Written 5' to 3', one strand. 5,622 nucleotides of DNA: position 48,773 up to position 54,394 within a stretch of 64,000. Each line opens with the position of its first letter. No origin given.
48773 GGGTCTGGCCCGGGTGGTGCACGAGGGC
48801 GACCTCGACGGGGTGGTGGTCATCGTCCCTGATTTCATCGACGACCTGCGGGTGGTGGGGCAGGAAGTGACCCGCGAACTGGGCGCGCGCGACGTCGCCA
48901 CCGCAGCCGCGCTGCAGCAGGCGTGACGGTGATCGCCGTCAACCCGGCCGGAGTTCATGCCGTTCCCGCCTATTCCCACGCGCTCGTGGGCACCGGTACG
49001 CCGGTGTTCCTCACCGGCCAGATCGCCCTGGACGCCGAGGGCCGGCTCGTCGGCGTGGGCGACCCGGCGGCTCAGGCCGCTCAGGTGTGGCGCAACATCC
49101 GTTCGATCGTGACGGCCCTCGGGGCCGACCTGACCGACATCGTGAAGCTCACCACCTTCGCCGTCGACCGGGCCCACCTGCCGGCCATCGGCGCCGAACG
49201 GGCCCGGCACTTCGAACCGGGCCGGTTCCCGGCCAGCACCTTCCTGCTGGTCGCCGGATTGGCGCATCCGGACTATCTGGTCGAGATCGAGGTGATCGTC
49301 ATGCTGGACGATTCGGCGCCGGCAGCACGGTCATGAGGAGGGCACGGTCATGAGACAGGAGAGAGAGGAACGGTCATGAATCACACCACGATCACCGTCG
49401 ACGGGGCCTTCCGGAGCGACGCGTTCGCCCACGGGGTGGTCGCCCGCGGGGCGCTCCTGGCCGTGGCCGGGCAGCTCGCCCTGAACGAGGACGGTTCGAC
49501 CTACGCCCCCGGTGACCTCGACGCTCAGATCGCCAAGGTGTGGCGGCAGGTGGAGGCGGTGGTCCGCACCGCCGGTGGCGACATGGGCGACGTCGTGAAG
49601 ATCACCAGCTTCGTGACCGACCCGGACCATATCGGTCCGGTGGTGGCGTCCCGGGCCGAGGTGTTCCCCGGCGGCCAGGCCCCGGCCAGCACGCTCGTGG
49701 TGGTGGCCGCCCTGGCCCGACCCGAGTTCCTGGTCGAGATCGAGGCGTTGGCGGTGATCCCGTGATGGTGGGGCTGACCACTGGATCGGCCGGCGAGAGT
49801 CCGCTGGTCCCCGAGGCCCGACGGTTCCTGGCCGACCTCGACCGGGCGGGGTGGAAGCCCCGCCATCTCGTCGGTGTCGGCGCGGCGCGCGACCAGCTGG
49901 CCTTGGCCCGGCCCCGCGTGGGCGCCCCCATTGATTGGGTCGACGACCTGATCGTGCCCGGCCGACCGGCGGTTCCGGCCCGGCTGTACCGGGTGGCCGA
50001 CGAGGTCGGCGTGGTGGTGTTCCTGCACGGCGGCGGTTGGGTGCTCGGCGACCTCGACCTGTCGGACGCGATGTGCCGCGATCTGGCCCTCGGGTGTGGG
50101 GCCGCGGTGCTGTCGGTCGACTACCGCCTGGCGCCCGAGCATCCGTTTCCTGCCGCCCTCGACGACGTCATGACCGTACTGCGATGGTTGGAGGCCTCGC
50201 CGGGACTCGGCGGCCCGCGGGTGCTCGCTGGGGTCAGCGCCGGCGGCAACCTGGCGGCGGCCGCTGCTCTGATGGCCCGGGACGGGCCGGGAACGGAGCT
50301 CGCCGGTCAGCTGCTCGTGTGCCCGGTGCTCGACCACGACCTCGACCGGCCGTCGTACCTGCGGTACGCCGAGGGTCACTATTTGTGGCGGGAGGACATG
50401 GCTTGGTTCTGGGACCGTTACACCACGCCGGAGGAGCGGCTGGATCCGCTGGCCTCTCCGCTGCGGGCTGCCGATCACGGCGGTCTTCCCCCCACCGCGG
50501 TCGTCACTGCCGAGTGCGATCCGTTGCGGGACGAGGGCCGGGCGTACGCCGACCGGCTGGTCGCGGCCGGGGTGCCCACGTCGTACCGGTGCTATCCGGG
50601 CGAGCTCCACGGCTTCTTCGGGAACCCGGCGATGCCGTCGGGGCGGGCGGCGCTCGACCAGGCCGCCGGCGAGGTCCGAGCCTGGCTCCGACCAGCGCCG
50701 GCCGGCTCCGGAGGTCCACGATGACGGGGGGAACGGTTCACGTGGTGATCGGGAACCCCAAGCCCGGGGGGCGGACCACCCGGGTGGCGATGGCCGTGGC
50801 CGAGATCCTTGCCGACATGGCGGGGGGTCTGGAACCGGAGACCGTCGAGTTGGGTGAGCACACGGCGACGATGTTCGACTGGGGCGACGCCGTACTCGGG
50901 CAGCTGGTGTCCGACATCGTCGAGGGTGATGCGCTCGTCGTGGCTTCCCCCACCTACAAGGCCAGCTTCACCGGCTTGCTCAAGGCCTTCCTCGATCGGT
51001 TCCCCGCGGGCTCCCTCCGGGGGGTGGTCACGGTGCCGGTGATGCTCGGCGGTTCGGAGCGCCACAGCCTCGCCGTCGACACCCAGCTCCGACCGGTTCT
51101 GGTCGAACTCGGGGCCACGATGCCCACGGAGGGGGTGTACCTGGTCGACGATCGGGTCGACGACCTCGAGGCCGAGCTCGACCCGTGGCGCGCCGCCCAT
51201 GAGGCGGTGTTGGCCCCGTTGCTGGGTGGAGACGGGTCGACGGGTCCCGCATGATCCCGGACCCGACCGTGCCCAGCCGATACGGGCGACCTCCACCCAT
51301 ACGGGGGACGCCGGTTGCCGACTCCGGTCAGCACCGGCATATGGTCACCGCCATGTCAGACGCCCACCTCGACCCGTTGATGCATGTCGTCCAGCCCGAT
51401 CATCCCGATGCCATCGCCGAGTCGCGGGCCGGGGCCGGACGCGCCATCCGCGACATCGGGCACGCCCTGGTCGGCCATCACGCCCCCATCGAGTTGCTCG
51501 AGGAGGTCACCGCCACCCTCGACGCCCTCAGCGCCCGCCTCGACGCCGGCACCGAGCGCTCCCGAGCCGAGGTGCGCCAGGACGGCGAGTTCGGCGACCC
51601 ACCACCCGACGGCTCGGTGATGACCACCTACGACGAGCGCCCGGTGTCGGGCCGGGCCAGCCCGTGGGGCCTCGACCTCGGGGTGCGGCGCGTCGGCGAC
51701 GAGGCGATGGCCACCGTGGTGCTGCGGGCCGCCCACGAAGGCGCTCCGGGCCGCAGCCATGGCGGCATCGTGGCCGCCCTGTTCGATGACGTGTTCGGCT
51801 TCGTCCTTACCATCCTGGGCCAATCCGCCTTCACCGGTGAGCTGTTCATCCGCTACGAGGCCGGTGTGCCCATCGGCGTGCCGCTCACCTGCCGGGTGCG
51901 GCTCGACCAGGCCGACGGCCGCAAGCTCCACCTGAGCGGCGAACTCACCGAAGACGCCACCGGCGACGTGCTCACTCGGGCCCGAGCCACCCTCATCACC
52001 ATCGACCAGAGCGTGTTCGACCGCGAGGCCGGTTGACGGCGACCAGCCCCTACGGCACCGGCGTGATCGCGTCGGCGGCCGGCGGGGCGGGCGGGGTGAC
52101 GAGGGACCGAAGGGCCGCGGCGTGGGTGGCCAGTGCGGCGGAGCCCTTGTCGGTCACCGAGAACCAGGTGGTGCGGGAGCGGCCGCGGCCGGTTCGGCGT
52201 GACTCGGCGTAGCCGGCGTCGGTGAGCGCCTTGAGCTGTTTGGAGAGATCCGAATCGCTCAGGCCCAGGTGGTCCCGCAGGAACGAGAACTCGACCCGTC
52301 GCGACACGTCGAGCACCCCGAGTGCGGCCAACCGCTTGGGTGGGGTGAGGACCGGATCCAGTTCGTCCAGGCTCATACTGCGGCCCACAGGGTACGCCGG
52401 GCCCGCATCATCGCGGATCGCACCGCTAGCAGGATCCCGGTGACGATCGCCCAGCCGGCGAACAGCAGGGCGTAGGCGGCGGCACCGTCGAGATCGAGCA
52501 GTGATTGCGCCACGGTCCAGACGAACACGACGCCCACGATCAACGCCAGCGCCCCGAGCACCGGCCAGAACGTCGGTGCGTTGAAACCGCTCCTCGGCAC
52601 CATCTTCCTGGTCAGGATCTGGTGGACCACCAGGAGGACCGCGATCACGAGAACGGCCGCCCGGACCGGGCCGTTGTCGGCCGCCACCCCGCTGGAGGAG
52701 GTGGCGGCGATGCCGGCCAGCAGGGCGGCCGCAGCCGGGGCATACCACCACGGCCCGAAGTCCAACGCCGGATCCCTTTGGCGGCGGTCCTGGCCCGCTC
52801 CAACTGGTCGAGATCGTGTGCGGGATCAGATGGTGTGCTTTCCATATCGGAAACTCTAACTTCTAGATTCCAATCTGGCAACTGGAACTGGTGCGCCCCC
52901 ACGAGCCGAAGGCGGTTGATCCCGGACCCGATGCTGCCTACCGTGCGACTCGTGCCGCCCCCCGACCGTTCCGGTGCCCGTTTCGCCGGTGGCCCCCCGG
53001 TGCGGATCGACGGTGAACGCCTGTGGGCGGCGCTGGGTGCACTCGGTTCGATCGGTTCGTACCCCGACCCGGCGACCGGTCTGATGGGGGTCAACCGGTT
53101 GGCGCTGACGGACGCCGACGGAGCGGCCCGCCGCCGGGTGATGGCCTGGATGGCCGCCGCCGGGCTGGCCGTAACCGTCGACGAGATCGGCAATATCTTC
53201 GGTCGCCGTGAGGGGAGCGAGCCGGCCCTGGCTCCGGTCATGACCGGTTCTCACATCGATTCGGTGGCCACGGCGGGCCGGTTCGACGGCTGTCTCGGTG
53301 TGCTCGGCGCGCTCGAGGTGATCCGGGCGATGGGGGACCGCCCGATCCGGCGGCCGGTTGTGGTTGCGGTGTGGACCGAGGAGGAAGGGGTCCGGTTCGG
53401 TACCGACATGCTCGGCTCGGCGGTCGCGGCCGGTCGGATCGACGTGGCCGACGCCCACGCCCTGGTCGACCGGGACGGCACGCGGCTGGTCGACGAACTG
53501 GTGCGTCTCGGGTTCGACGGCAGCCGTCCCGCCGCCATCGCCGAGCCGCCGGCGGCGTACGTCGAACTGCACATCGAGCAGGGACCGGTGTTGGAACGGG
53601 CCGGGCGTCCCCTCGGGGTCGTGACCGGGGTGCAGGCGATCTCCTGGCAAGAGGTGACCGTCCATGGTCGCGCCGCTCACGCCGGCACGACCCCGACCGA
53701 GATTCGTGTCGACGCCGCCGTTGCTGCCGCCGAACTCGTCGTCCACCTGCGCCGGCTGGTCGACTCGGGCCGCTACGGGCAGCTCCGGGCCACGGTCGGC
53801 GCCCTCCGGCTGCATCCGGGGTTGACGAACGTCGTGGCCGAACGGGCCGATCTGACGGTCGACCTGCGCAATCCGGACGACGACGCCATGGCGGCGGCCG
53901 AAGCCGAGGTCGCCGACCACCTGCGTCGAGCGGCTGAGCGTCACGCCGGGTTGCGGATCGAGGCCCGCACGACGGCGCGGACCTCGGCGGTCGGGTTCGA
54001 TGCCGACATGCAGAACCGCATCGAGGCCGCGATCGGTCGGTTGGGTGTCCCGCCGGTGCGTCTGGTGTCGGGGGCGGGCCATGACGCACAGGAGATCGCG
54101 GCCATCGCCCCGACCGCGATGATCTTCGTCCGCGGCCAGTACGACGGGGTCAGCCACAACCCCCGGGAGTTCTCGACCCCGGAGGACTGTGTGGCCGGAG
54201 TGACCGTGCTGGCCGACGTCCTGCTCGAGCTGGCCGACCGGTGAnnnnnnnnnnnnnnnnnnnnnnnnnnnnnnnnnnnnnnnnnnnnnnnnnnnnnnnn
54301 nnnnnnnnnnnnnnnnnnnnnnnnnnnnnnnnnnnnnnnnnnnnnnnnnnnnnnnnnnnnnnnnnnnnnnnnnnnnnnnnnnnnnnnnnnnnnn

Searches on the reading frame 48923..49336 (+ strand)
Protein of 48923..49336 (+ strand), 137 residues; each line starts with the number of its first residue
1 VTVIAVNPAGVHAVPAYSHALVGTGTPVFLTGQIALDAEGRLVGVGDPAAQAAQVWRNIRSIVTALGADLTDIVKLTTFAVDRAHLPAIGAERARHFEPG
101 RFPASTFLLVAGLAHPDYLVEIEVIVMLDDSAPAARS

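Call 72: search_protein_families(library=pfam, proteins=[window:48923-49336:+], max_evalue=0.001)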
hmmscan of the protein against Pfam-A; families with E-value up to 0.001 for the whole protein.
window:48923-49336:+ (137 aa): 1 family
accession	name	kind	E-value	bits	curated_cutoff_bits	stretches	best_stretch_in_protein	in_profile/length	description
PF01042.26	Ribonuc_L-PSP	-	1.1e-22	80.7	27.3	1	13-127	7-120/121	Endoribonuclease L-PSP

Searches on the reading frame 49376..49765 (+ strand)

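Call 72: search_protein_families(library=pfam, proteins=[window:49376-49765:+], max_evalue=0.001)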
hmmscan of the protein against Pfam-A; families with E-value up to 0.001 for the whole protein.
window:49376-49765:+ (129 aa): 1 family
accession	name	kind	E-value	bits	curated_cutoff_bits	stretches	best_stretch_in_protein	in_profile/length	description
PF01042.26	Ribonuc_L-PSP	-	2.2e-23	83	27.3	1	16-128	10-121/121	Endoribonuclease L-PSP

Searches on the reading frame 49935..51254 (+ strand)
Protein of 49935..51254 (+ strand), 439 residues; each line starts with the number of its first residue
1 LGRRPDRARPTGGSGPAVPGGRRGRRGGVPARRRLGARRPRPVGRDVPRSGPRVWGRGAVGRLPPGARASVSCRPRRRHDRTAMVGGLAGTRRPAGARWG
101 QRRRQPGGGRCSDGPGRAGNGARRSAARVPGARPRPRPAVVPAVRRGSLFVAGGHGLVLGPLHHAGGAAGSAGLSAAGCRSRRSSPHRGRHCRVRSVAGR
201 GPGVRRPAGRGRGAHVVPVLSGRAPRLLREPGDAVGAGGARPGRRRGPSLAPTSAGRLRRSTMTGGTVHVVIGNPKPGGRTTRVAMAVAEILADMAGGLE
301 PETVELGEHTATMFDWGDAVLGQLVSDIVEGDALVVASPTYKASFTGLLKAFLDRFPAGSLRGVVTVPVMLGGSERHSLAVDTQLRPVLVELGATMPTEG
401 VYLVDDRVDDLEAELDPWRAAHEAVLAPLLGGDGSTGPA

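Call 72: search_protein_families(library=pfam, proteins=[window:49935-51254:+], max_evalue=0.001)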
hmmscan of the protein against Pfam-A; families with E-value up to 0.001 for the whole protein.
window:49935-51254:+ (439 aa): 2 families
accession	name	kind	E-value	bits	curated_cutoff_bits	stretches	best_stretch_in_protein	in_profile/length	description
PF03358.20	FMN_red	-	4.1e-24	85.3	24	1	268-405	3-148/152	NADPH-dependent FMN reductase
PF02525.22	Flavodoxin_2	-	0.00019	21.6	27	1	268-355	3-102/198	Flavodoxin-like fold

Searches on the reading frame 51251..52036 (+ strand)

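Call 50: search_protein_families(library=pfam, proteins=[window:51251-52036:+], max_evalue=0.001)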
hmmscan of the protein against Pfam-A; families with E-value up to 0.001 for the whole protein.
window:51251-52036:+ (261 aa): 2 families
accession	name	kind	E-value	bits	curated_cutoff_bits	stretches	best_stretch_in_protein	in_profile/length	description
PF03061.28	4HBT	-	6.5e-05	23.6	20.6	1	169-233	4-71/79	Thioesterase superfamily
PF13279.12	4HBT_2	-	0.00098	20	25.5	0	191-253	44-106/122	Thioesterase-like superfamily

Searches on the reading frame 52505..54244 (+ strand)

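Call 50: search_protein_families(library=pfam, proteins=[window:52505-54244:+], max_evalue=0.001)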
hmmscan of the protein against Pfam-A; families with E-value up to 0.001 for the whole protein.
window:52505-54244:+ (579 aa): 3 families
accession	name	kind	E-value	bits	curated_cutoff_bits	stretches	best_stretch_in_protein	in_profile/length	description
PF01546.33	Peptidase_M20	-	1.3e-23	84.4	24.6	1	247-574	2-205/206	Peptidase family M20/M25/M40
PF07687.19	M20_dimer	-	1.3e-07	32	21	1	378-479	5-105/107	Peptidase dimerisation domain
PF04389.22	Peptidase_M28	-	2.5e-07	31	21.3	1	230-324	1-93/193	Peptidase family M28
